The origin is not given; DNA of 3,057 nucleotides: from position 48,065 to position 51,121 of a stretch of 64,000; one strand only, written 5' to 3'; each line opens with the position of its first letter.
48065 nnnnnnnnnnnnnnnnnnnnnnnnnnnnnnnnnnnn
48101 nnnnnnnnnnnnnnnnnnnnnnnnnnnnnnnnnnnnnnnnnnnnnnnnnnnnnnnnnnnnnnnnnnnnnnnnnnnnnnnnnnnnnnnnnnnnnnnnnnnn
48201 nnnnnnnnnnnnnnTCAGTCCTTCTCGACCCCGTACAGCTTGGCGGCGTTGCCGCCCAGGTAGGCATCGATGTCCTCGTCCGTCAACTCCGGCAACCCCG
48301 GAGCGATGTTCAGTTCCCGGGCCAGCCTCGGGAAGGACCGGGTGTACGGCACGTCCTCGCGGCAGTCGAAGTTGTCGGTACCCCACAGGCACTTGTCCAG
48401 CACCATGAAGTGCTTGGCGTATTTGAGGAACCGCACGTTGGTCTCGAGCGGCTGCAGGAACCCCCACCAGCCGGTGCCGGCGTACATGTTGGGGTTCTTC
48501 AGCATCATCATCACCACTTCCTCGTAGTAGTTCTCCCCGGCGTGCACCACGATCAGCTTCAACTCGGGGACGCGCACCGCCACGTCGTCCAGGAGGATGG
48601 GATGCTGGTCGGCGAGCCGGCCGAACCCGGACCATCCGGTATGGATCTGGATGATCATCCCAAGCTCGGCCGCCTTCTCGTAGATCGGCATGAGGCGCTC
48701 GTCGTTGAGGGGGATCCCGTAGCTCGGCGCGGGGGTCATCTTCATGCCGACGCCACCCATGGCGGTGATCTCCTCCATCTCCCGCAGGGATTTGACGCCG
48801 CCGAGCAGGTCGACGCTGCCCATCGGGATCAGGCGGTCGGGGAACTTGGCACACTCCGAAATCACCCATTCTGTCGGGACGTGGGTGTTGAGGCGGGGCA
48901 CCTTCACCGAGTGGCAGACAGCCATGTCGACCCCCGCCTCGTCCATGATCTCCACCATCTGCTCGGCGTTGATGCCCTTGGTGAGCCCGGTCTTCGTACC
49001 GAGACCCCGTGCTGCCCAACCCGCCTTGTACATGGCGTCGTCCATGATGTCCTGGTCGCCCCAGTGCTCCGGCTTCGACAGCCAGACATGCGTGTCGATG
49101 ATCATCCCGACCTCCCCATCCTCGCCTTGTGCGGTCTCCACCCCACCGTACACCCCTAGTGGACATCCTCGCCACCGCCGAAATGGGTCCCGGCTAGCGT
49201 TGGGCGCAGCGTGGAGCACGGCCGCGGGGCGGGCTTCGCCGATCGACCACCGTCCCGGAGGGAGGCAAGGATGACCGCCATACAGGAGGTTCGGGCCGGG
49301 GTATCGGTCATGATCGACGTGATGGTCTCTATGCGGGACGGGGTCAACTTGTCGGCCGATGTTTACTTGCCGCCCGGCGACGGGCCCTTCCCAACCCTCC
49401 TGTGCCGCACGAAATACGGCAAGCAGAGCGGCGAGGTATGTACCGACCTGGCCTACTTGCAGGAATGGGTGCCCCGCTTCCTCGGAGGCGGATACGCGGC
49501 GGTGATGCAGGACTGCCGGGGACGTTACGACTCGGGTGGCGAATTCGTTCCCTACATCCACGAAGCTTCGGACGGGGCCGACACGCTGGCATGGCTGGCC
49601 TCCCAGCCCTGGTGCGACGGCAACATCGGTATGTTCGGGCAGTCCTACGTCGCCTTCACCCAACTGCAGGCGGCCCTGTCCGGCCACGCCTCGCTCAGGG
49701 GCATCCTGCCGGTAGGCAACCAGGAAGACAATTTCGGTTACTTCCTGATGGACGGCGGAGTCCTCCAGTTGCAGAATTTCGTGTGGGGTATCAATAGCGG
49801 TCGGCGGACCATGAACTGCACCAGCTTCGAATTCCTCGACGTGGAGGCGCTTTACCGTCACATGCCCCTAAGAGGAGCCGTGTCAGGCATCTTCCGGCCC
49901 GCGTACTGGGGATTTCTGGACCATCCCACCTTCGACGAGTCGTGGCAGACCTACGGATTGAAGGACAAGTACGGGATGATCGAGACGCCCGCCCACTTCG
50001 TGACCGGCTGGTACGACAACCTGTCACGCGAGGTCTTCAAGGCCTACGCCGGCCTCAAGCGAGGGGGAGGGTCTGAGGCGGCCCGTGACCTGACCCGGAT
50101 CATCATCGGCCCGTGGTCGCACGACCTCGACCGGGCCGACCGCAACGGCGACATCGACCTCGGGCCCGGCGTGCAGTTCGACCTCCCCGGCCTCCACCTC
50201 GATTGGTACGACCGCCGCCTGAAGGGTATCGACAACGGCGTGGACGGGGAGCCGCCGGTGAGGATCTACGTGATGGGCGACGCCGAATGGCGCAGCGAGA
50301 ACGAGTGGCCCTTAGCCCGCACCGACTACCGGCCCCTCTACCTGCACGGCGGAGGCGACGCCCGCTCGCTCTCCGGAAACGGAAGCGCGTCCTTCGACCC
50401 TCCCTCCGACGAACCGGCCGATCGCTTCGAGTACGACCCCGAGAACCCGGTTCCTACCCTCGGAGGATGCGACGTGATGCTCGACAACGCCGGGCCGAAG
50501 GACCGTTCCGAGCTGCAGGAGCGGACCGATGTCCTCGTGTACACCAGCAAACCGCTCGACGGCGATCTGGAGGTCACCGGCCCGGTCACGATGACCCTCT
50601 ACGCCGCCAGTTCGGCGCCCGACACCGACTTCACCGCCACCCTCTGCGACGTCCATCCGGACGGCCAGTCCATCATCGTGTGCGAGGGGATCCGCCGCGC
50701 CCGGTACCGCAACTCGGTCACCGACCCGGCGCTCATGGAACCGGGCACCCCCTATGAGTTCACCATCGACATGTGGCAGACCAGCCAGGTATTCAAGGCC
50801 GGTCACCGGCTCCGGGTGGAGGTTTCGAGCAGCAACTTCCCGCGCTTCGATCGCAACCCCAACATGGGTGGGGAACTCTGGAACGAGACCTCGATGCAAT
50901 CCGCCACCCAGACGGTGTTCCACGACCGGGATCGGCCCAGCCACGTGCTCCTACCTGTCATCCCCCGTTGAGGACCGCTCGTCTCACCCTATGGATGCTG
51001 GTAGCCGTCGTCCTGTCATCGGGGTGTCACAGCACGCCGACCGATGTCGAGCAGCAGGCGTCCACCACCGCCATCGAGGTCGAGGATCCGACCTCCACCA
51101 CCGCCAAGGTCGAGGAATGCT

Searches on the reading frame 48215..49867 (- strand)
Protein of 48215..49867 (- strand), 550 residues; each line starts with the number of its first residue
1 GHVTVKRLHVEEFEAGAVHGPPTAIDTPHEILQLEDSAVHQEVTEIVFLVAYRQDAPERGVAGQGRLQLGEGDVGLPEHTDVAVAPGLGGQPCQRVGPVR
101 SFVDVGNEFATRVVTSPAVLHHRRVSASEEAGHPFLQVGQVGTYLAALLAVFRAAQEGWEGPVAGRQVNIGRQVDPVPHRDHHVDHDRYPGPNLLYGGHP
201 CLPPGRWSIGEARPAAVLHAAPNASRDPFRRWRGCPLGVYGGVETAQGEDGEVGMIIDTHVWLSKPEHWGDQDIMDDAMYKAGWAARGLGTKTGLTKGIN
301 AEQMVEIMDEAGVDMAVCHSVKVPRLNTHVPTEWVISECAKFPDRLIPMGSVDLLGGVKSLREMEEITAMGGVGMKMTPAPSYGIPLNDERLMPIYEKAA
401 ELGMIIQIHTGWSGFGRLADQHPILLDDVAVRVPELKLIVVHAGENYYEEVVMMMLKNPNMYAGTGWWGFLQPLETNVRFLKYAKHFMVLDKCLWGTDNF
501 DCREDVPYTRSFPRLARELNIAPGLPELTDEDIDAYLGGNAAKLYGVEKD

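Call 87: search_protein_families(library=pfam, proteins=[window:48215-49867:-], max_evalue=0.00001)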
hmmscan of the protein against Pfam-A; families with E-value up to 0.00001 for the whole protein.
window:48215-49867:- (550 aa): 1 family
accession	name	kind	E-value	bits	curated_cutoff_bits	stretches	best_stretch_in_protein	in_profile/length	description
PF04909.20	Amidohydro_2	-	3.3e-30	106.3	26.4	1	328-546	62-288/289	Amidohydrolase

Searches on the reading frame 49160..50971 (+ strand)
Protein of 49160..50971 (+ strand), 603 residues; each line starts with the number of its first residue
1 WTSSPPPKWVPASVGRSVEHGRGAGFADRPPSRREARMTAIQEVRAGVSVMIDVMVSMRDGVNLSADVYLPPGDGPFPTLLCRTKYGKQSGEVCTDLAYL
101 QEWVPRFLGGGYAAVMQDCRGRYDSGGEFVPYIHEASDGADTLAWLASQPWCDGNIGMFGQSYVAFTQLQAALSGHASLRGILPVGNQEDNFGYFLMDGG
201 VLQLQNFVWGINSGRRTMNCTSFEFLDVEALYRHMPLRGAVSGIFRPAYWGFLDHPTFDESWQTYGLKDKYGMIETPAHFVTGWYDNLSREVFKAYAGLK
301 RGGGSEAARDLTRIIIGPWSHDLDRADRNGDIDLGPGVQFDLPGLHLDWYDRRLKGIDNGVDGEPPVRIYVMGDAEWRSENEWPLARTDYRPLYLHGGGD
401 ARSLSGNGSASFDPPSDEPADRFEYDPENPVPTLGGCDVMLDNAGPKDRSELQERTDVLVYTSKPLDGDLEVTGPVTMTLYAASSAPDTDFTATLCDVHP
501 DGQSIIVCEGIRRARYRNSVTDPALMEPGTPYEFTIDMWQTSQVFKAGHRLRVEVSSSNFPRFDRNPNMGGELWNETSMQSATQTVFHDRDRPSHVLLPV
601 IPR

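Call 87: search_protein_families(library=pfam, proteins=[window:49160-50971:+], max_evalue=0.00001)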
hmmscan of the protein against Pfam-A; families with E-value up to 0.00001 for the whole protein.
window:49160-50971:+ (603 aa): 2 families
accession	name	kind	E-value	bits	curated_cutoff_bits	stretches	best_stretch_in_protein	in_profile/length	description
PF08530.16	PepX_C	-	2.9e-51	174.9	22.5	1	359-596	1-216/217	X-Pro dipeptidyl-peptidase C-terminal non-catalytic domain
PF02129.25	Peptidase_S15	-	1.3e-50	172.9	23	1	60-321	1-260/262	X-Pro dipeptidyl-peptidase (S15 family)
